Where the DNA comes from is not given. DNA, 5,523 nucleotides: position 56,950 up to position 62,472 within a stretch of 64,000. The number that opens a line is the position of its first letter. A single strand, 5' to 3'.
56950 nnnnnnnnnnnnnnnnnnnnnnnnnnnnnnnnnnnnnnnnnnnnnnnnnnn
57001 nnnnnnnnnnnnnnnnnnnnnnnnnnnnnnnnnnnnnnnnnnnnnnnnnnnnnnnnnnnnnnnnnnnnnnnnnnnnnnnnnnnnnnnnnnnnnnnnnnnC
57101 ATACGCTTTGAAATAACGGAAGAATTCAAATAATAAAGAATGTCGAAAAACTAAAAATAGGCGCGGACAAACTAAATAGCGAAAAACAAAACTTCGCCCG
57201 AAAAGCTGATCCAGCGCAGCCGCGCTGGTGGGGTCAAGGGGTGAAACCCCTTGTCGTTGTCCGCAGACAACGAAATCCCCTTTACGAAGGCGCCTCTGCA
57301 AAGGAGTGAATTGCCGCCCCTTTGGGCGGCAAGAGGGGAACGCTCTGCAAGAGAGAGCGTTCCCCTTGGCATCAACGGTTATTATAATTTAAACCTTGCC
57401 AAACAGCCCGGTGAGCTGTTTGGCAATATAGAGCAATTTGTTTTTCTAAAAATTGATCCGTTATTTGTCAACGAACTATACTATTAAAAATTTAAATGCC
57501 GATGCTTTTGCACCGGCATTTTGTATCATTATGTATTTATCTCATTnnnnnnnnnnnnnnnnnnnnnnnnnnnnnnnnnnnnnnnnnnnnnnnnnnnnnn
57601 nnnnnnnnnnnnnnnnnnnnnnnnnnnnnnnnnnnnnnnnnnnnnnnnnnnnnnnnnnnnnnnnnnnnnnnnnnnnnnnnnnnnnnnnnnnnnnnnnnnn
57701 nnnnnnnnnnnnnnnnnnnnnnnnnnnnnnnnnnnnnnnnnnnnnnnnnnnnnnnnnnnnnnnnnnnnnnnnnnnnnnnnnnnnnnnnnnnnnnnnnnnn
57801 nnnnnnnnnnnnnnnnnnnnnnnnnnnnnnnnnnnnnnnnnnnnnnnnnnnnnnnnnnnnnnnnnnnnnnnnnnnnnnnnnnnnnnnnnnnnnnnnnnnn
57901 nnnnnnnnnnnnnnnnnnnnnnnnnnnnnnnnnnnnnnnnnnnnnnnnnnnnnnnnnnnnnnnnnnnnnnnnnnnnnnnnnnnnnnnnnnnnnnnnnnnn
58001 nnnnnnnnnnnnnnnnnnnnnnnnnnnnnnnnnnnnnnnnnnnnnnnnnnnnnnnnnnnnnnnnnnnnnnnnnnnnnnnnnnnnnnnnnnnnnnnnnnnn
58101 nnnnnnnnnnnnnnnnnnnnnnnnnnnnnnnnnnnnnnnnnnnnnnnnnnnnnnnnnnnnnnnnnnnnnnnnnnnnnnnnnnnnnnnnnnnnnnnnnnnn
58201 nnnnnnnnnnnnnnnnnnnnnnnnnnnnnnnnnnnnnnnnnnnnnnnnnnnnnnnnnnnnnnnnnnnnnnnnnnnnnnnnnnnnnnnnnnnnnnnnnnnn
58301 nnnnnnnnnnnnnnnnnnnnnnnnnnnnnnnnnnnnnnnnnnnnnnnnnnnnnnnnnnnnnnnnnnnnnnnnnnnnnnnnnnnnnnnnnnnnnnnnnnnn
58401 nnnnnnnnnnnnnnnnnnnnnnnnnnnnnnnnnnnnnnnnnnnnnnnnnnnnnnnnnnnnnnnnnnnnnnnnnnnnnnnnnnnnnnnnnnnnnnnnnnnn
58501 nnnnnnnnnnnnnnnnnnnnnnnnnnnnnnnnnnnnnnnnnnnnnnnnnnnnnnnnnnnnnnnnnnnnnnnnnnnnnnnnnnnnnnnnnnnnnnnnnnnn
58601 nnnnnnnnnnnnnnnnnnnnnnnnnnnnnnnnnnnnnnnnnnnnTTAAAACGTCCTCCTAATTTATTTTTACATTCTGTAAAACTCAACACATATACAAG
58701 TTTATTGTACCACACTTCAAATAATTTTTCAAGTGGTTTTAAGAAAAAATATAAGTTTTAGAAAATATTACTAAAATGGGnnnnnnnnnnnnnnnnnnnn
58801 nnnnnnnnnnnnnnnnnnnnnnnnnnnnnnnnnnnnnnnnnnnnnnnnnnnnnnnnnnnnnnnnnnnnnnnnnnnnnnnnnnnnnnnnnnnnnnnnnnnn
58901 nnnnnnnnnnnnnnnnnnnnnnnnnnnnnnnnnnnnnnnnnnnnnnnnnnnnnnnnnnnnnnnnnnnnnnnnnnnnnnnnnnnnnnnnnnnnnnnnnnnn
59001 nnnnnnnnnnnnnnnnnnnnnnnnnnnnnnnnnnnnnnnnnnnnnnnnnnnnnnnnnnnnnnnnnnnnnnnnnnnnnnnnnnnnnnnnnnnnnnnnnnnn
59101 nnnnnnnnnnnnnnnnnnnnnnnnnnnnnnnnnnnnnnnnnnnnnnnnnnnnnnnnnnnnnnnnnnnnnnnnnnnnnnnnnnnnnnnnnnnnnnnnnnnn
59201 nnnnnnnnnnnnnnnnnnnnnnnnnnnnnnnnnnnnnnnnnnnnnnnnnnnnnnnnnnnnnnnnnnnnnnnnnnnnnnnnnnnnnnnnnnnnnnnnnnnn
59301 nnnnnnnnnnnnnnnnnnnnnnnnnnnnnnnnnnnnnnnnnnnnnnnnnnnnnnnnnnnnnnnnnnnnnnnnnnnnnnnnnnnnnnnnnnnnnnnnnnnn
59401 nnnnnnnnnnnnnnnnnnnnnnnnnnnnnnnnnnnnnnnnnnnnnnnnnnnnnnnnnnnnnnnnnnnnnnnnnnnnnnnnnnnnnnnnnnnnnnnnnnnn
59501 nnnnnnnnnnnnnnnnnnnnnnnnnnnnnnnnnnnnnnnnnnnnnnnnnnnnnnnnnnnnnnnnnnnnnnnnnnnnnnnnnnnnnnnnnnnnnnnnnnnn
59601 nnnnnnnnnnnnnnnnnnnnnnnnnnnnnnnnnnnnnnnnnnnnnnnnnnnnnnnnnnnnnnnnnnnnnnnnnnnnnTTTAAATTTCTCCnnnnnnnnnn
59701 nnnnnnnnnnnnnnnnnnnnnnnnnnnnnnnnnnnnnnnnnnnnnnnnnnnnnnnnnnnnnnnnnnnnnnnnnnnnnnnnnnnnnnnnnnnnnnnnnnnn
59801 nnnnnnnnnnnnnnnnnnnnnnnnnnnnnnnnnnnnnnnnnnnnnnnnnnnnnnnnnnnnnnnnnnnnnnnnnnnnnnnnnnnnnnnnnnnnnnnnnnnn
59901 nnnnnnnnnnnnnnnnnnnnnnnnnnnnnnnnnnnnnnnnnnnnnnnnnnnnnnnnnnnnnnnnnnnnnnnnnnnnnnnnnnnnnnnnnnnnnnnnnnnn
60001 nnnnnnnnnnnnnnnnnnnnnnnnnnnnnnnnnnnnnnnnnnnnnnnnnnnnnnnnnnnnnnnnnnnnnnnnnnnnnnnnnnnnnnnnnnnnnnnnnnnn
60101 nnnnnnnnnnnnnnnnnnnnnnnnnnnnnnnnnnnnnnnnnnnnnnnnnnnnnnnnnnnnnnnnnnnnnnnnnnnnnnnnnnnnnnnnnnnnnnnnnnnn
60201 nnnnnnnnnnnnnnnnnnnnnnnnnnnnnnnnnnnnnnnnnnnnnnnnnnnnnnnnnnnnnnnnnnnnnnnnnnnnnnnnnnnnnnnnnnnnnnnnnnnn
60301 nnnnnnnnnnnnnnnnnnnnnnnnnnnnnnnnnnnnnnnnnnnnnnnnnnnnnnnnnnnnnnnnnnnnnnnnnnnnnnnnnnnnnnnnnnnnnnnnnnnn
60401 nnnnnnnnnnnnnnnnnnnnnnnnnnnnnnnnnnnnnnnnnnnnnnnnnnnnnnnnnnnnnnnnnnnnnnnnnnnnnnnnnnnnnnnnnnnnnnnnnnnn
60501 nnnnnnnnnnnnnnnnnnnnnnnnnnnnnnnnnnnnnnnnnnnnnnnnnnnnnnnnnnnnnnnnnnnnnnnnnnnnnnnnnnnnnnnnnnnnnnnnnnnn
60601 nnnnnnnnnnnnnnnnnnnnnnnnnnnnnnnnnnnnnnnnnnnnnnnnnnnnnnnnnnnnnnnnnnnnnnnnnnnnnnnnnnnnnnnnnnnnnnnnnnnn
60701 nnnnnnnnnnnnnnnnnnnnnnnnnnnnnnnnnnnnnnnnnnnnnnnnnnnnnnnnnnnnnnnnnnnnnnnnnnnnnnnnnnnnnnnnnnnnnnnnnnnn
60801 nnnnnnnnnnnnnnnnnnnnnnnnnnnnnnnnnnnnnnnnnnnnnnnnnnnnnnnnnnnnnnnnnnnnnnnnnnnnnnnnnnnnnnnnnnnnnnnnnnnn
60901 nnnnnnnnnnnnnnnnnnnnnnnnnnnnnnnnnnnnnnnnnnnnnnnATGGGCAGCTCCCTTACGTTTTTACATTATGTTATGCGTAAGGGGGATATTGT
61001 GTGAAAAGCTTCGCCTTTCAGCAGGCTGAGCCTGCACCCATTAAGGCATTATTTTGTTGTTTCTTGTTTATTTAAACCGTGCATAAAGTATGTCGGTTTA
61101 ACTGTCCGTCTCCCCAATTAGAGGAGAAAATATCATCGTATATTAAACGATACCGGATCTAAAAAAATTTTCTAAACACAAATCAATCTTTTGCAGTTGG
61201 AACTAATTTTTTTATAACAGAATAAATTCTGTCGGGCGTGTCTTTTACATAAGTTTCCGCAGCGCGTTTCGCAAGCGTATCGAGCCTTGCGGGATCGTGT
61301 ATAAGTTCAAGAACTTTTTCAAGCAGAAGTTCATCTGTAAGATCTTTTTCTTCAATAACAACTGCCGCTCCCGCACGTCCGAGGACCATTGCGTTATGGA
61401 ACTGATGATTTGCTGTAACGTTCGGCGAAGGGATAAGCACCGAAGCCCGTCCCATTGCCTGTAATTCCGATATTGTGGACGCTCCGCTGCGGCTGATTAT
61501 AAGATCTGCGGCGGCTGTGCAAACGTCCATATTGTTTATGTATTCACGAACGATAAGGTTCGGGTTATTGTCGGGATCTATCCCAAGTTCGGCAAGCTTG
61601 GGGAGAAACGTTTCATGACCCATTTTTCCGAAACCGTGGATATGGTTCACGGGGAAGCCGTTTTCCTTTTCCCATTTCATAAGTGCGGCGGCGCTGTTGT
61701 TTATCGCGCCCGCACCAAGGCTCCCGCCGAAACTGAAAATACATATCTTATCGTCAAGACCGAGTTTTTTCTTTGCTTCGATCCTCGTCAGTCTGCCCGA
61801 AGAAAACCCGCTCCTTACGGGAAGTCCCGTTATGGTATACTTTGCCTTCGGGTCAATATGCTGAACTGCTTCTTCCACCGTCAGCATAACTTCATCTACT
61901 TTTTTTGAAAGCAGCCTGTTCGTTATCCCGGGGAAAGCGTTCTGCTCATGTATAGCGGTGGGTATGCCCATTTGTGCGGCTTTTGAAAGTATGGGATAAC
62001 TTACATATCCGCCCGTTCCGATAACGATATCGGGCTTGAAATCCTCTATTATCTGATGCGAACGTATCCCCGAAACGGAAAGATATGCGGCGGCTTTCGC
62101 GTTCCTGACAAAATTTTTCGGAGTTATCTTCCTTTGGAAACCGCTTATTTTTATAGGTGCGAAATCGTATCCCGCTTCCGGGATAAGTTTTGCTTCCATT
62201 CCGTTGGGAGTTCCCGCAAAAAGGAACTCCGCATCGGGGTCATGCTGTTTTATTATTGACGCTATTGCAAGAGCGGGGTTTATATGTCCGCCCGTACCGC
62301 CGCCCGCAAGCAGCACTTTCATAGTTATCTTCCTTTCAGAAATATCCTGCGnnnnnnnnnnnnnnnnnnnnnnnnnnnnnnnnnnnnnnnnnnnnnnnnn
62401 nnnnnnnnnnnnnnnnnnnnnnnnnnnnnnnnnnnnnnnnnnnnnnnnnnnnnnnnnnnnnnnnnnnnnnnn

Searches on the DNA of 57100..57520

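Call 69: search_rna_families(source=window, start=57100, end=57520, threshold=evalue, max_evalue=1)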
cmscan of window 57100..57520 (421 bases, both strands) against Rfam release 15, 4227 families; matches with E-value up to 1: 6.
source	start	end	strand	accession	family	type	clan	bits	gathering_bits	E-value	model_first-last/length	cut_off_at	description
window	57334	57365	-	RF03893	mir-4879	Gene; miRNA;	-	20.2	100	0.093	23-54/75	no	mir-4879 microRNA precursor family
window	57494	57520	-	RF01796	frnS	Gene; sRNA;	-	19.6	60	0.54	93-119/119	5'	Fumarate/nitrate reductase regulator sRNA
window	57387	57432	+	RF00697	mir-186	Gene; miRNA;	-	19.2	70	0.45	1-82/82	no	mir-186 microRNA precursor family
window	57484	57520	-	RF02058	STnc400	Gene;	-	18.6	80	0.43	89-125/125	5'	Gammaproteobacterial sRNA STnc400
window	57395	57425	-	RF03474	mir-4766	Gene; miRNA;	-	18.6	72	0.56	1-56/56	no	mir-4766 microRNA precursor family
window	57292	57429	-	RF02936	Chloroflexus-1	Gene; sRNA;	-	17.4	181.5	0.03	1-171/171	no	Chloroflexus-1 RNA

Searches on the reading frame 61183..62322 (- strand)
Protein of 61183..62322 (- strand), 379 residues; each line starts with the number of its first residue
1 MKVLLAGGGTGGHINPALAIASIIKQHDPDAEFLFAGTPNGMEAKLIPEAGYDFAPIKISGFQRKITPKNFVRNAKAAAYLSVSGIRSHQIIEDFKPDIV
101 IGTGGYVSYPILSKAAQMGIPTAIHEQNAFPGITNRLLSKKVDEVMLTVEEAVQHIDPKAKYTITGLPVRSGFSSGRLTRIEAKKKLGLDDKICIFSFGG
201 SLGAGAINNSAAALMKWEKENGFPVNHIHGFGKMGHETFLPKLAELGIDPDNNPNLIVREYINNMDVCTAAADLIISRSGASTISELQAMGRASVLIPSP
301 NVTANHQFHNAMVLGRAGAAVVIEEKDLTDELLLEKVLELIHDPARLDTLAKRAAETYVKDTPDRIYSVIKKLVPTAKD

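Call 38: search_protein_families(library=pfam, proteins=[window:61183-62322:-], max_evalue=0.00001)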
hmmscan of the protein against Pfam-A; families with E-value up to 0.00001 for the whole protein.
window:61183-62322:- (379 aa): 2 families
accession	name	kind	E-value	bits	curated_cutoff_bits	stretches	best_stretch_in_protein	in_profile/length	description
PF03033.26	Glyco_transf_28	-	1.3e-34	119.7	26.2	1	3-146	1-138/139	Glycosyltransferase family 28 N-terminal domain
PF04101.22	Glyco_tran_28_C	-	4.2e-31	108.6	22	1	195-362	2-162/166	Glycosyltransferase family 28 C-terminal domain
